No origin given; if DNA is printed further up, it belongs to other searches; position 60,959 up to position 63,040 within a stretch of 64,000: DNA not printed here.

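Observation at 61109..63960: Translationally coupled paralogous sensor kinases with complementary loss of the His and ATP-binding motifs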

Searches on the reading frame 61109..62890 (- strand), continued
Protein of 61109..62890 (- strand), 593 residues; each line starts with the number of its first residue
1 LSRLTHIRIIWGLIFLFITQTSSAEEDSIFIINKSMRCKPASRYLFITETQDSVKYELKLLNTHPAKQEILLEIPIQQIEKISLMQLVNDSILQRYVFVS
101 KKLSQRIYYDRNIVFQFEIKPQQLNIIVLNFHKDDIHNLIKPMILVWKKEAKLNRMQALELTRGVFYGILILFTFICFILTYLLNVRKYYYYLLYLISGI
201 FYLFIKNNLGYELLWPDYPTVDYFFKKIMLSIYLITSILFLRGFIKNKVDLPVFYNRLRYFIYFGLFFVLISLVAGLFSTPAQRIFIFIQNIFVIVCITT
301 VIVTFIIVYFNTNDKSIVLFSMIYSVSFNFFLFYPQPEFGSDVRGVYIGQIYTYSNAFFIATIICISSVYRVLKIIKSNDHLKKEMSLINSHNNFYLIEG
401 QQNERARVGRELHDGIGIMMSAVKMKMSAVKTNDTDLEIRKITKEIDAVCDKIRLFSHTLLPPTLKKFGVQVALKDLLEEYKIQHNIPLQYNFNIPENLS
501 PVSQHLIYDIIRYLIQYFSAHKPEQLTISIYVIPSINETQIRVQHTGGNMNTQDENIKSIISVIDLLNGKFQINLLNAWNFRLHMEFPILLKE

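Call 37: search_solved_structures(query=A1, max_evalue=0.01, show_alignments=3)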
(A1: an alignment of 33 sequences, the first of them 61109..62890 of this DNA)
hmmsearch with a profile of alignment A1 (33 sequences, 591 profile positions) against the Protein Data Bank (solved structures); distinct sequences matched with E-value up to 0.01: 0.

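Call 42: search_protein_families(library=pfam, proteins=[L004:7723-8082:+, L004:5065-5895:-, L004:5919-7640:-, L004:8079-9899:+, L032:9473-11227:+, L032:11224-12546:+], max_evalue=0.01)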
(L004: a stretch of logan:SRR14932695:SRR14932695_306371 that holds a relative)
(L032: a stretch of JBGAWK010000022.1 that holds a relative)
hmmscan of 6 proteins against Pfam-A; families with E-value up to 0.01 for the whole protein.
L004:7723-8082:+ (119 aa): 1 family
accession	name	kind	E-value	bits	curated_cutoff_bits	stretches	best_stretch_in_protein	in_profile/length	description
PF04237.18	YjbR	-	9.8e-30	103.5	30.1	1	13-101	3-87/88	YjbR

L004:5065-5895:- (276 aa): 0 families

L004:5919-7640:- (573 aa): 2 families
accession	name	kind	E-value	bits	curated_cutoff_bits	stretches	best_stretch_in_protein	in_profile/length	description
PF06315.17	AceK_kinase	-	2.7e-101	338.9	29.3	1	311-566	1-256/256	Isocitrate dehydrogenase kinase/phosphatase (AceK) kinase domain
PF20423.3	AceK_regulatory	-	1.7e-74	251.2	25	1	11-308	1-300/302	Isocitrate dehydrogenase kinase/phosphatase (AceK), regulatory domain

L004:8079-9899:+ (606 aa): 3 families
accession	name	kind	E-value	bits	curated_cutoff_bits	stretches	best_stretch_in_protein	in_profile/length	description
PF02518.31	HATPase_c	-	9.7e-08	32.9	26.4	1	515-602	5-109/111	Histidine kinase-, DNA gyrase B-, and HSP90-like ATPase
PF07696.17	7TMR-DISMED2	-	1.8e-07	31.6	22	1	57-140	48-135/136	7TMR-DISM extracellular 2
PF07695.17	7TMR-DISM_7TM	-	7.2e-06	26.5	29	1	153-355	2-181/205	7TM diverse intracellular signalling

L032:9473-11227:+ (584 aa): 4 families
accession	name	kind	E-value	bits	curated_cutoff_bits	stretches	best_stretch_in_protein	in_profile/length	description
PF02518.31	HATPase_c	-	4.9e-14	53.2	26.4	1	489-577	4-110/111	Histidine kinase-, DNA gyrase B-, and HSP90-like ATPase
PF07695.17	7TMR-DISM_7TM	-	3.5e-09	37.3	29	1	173-302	2-129/205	7TM diverse intracellular signalling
PF13589.12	HATPase_c_3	-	0.0043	17.5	25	0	494-550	6-62/137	Histidine kinase-, DNA gyrase B-, and HSP90-like ATPase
PF07696.17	7TMR-DISMED2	-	0.0078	16.6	22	0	100-155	72-127/136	7TMR-DISM extracellular 2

L032:11224-12546:+ (440 aa): 3 families
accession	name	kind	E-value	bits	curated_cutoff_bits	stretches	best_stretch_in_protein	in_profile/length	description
PF07695.17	7TMR-DISM_7TM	-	0.00038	20.9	29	1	11-216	4-200/205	7TM diverse intracellular signalling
PF07730.19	HisKA_3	-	0.00098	20.1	24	1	254-280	1-27/68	Histidine kinase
PF05805.17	L6_membrane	-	0.0061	16.6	30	0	178-227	23-72/191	L6 membrane protein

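Call 45: predict_structure(alignment_id=A1)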
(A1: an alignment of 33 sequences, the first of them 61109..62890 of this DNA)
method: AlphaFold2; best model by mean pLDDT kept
length: 593 residues; sequences in the alignment: 33
mean_pLDDT: 78.4   pTM: 0.53
mean pLDDT of the five models: 78.4, 77.9, 76.5, 76.3, 75.1
residues with pLDDT >= 90: 57; 70-90: 412; 50-70: 117; < 50: 7
segments of 3 or more residues with pLDDT < 50: 342-346
pLDDT, mean of each block of 10 residues (from residue 1): 77 76 63 81 77 80 89 74 85 83 60 82 88 64 80 67 70 77 79 85 75 66 80 89 80 87 89 76 79 87 86 79 77 62 51 58 66 72 69 75 80 79 72 64 77 78 83 90 87 88 89 91 90 88 86 89 84 85 89 78
secondary structure, 60 per line:
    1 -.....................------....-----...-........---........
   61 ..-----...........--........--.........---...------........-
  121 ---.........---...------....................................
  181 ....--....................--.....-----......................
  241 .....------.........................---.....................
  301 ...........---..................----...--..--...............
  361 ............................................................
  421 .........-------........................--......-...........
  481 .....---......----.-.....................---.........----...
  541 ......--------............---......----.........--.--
elements in order: H2-22 E29-32 E38-40 E45-49 E53-62 E68-75 E81-88 E91-99 E112-119 E124-132 E145-148 H149-184 H187-206 H209-213 H219-245 H252-276 H280-311 H315-332 H348-429 H437-460 H463-468 H470-485 E489-494 H501-521 E525-533 E538-546 H555-566 E570-575 E580-588

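Call 49: fold_search(model_id=the predicted structure, library=pdb)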
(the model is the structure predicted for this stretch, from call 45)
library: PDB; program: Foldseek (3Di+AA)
matches with E <= 10: 1279; with E <= 0.001: 159
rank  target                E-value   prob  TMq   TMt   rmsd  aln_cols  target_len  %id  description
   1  3ehj_B                2.3e-07  1.00  0.18  0.45  15.6       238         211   13  Crystal structure of DesKC-H188V in complex with AMP-PCP (released 2009-09-15)
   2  3ehj_A                4.1e-07  1.00  0.18  0.47  16.1       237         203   13  Crystal structure of DesKC-H188V in complex with AMP-PCP (released 2009-09-15)
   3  8vc9_F                4.1e-07  1.00  0.17  0.25  21.1       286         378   10  Hybrid response regulator LvrB from Leptospira / phosphorylated REC form (released 2024-12-18)
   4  8isi_A                4.4e-07  1.00  0.17  0.13  16.0       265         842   13  Photochromobilin-free form of Arabidopsis thaliana phytochrome A - apo-AtphyA (released 2023-08-09)
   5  8vc9_D                5.4e-07  1.00  0.18  0.27  21.8       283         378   11  Hybrid response regulator LvrB from Leptospira / phosphorylated REC form (released 2024-12-18)
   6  8vc9_B                7.0e-07  1.00  0.18  0.26  21.1       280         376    9  Hybrid response regulator LvrB from Leptospira / phosphorylated REC form (released 2024-12-18)
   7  8vc9_C                7.8e-07  1.00  0.17  0.26  21.5       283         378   10  Hybrid response regulator LvrB from Leptospira / phosphorylated REC form (released 2024-12-18)
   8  3gig_B                8.3e-07  1.00  0.18  0.47  10.9       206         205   19  Crystal structure of phosphorylated DesKC in complex with AMP-PCP (released 2009-09-15)
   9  3ehh_B                8.7e-07  1.00  0.17  0.48  13.9       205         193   17  Crystal structure of DesKC-H188V in complex with ADP (released 2009-09-15)
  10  8vc9_E                9.7e-07  1.00  0.17  0.26  20.8       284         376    9  Hybrid response regulator LvrB from Leptospira / phosphorylated REC form (released 2024-12-18)
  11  4gt8                  1.0e-06  1.00  0.19  0.74   2.8       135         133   16  Crystal Structure of the Catalytic and ATP-binding Domain from VraS in Complex with ADP (released 2013-08-28)
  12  9eut_A                1.0e-06  1.00  0.19  0.16  16.4       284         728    8  Cryo-EM structure of the full-length Pseudomonas aeruginosa bacteriophytochrome in its Pr state (released 2024-09-04)
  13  8vc9_A                1.3e-06  1.00  0.18  0.26  20.9       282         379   10  Hybrid response regulator LvrB from Leptospira / phosphorylated REC form (released 2024-12-18)
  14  3gig_A                1.8e-06  1.00  0.19  0.47  16.2       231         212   15  Crystal structure of phosphorylated DesKC in complex with AMP-PCP (released 2009-09-15)
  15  3gif_A                1.8e-06  1.00  0.19  0.47  12.4       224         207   17  Crystal structure of DesKC_H188E in complex with ADP (released 2009-09-15)
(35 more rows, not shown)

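Call 78: search_protein_representatives(alignment_id=A1)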
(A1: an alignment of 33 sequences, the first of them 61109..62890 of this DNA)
Query: 33 sequences, 591 profile positions. Proteins with E-value up to 0.001 (for the whole library): 59223; up to 1e-10: 12937; up to 1e-30: 124. The best 150 are listed.
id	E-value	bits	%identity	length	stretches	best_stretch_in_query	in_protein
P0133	4.3e-273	923.6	-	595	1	3-589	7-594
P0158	9.1e-215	731.0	-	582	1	3-589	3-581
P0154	1.2e-198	677.8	-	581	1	5-590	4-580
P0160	1.1e-131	456.7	-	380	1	227-588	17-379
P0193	9.0e-115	400.8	-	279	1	312-587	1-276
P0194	4.0e-108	378.8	-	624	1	36-588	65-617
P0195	2.4e-92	326.7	-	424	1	177-590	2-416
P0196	1.3e-91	324.3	-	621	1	46-590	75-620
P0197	8.0e-89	315.1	-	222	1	368-589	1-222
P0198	1.9e-88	313.9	-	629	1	49-587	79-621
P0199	4.4e-85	302.8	-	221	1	381-590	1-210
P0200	6.5e-72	259.3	-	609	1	48-587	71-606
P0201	6.2e-62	226.3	-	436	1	155-585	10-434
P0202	1.1e-61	225.5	-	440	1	152-585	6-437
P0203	6.6e-52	193.2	-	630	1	19-569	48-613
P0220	3.1e-40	154.7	-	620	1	34-571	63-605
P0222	7.0e-40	153.5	-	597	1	9-568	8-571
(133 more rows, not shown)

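Call 80: find_encoding_contigs(protein=P0194, flank=6000, max_places=3)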
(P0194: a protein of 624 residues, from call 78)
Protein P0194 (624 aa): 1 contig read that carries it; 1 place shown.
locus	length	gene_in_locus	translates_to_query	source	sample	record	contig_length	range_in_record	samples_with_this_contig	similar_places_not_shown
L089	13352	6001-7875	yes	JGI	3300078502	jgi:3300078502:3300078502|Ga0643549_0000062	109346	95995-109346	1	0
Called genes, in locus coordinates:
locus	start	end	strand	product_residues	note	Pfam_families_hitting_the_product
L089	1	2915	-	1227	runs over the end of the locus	PF25778:DUF7948, PF06739:SBBP (faint), PF00801:PKD (weak), PF18911:PKD_4, PF13585:CHU_C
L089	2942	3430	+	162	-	PF04237:YjbR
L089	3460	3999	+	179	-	PF00210:Ferritin, PF02915:Rubrerythrin (weak)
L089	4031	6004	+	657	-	PF07696:7TMR-DISMED2, PF07695:7TMR-DISM_7TM, PF02518:HATPase_c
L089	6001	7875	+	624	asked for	PF07696:7TMR-DISMED2 (weak), PF07695:7TMR-DISM_7TM, PF07730:HisKA_3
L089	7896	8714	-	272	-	PF01553:Acyltransferase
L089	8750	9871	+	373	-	PF19580:Exo_endo_phos_3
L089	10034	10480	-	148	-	PF01281:Ribosomal_L9_N, PF03948:Ribosomal_L9_C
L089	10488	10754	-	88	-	PF01084:Ribosomal_S18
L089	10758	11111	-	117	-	PF01250:Ribosomal_S6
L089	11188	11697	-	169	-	PF08889:WbqC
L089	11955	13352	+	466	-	?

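Call 81: find_encoding_contigs(protein=P0198, flank=6000, max_places=3)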
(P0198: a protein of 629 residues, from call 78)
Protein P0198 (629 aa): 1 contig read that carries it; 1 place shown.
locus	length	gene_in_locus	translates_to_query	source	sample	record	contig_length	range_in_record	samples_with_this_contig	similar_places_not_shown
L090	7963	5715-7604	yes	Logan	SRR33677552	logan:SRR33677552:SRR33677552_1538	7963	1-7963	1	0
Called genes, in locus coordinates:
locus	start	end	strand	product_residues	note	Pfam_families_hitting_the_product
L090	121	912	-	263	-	-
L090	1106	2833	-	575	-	PF20423:AceK_regulatory, PF06315:AceK_kinase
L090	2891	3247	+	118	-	PF04237:YjbR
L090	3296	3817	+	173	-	PF00210:Ferritin, PF02915:Rubrerythrin (weak)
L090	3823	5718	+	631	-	PF07696:7TMR-DISMED2, PF07695:7TMR-DISM_7TM, PF02518:HATPase_c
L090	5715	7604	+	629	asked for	PF07696:7TMR-DISMED2, PF07695:7TMR-DISM_7TM, PF07730:HisKA_3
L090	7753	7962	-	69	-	?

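Call 82: find_encoding_contigs(protein=P0220, flank=6000, max_places=3)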
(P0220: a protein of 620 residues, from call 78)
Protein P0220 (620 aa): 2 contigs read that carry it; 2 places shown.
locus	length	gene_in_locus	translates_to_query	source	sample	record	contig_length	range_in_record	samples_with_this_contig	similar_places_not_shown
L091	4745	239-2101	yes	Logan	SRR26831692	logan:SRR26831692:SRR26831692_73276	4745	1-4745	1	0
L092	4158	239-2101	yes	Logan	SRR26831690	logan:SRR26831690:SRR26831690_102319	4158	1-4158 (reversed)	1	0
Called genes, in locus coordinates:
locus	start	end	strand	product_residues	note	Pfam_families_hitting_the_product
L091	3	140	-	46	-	?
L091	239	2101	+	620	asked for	PF07696:7TMR-DISMED2, PF07695:7TMR-DISM_7TM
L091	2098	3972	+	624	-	PF07696:7TMR-DISMED2, PF07695:7TMR-DISM_7TM, PF02518:HATPase_c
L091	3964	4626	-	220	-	PF00072:Response_reg, PF00196:GerE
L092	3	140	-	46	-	?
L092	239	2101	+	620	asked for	PF07696:7TMR-DISMED2, PF07695:7TMR-DISM_7TM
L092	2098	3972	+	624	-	PF07696:7TMR-DISMED2, PF07695:7TMR-DISM_7TM, PF02518:HATPase_c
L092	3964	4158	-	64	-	?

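Call 83: find_encoding_contigs(protein=P0222, flank=6000, max_places=3)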
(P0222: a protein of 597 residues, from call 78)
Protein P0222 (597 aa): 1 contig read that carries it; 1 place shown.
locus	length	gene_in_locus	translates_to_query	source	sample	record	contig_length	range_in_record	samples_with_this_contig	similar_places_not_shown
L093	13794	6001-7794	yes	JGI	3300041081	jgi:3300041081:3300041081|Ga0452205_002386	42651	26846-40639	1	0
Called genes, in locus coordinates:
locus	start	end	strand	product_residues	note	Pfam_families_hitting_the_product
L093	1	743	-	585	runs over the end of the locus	PF13231:PMT_2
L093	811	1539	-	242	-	PF00970:FAD_binding_6, PF00175:NAD_binding_1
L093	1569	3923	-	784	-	PF13620:CarboxypepD_reg, PF13715:CarbopepD_reg_2, PF07715:Plug, PF00593:TonB_dep_Rec_b-barrel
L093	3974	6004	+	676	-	PF07696:7TMR-DISMED2, PF07695:7TMR-DISM_7TM, PF02518:HATPase_c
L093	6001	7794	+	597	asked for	PF07696:7TMR-DISMED2 (faint), PF07695:7TMR-DISM_7TM, PF07730:HisKA_3 (weak)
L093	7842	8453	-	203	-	PF00072:Response_reg, PF00196:GerE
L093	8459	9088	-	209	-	-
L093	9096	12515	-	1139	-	PF17757:UvrB_inter, PF02559:CarD_TRCF_RID, PF00270:DEAD, PF04851:ResIII, PF00271:Helicase_C, PF03461:TRCF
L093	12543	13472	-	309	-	PF19420:DDAH_eukar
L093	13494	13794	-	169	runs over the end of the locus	PF03364:Polyketide_cyc (weak)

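Call 84: find_encoding_contigs(protein=P0200, flank=6000, max_places=3)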
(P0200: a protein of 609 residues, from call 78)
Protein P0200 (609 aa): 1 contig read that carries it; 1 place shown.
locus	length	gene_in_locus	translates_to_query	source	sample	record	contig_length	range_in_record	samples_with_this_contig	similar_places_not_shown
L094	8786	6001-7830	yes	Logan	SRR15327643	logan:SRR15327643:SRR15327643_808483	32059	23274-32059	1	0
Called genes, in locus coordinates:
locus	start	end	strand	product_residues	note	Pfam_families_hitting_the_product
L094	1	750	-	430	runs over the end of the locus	PF08757:CotH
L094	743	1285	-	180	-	-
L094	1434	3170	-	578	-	PF20423:AceK_regulatory, PF06315:AceK_kinase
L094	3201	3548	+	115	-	PF04237:YjbR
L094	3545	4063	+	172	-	PF00210:Ferritin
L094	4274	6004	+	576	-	PF02518:HATPase_c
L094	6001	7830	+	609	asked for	PF07696:7TMR-DISMED2, PF07695:7TMR-DISM_7TM, PF07730:HisKA_3 (weak)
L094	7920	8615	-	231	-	-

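Call 88: find_related_loci(query=A3, collection=metagenome_contigs, flank=6000)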
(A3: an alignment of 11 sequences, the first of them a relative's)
Query A3 (597 aa) in metagenome_contigs; peptide patterns used: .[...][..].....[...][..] (x = any residue, [..] = any of these).
600 stretches matched a pattern (row limit reached: there are more); 109 encode a relative of the query (tblastn E <= 1e-3); the best 80 are kept; 80 distinct loci.
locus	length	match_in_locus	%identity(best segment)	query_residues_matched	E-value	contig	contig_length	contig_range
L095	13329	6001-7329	25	59-506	1e-25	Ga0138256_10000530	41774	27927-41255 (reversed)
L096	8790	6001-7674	22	8-557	6e-25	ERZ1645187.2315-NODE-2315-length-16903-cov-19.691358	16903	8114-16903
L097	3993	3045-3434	30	388-516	9e-12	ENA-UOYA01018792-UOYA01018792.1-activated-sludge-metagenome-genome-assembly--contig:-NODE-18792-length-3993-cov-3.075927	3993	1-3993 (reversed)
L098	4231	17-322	40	367-470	9e-10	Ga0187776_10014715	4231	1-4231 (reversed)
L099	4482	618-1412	25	293-543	3e-9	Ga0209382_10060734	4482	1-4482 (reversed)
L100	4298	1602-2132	30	343-516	5e-9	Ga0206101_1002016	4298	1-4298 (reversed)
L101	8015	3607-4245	28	341-564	6e-9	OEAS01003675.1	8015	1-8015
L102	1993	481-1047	28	386-570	6e-9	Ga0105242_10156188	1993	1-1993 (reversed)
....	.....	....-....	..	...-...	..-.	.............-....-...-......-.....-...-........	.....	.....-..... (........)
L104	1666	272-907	25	304-515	1e-8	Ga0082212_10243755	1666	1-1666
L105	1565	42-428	31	388-514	5e-8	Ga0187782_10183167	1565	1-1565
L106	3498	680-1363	25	345-567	9e-8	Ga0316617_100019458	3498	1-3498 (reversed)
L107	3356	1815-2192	28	340-471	1e-7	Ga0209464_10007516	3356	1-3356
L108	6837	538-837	37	374-471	2e-7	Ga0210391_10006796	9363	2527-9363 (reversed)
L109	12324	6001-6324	34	372-478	3e-7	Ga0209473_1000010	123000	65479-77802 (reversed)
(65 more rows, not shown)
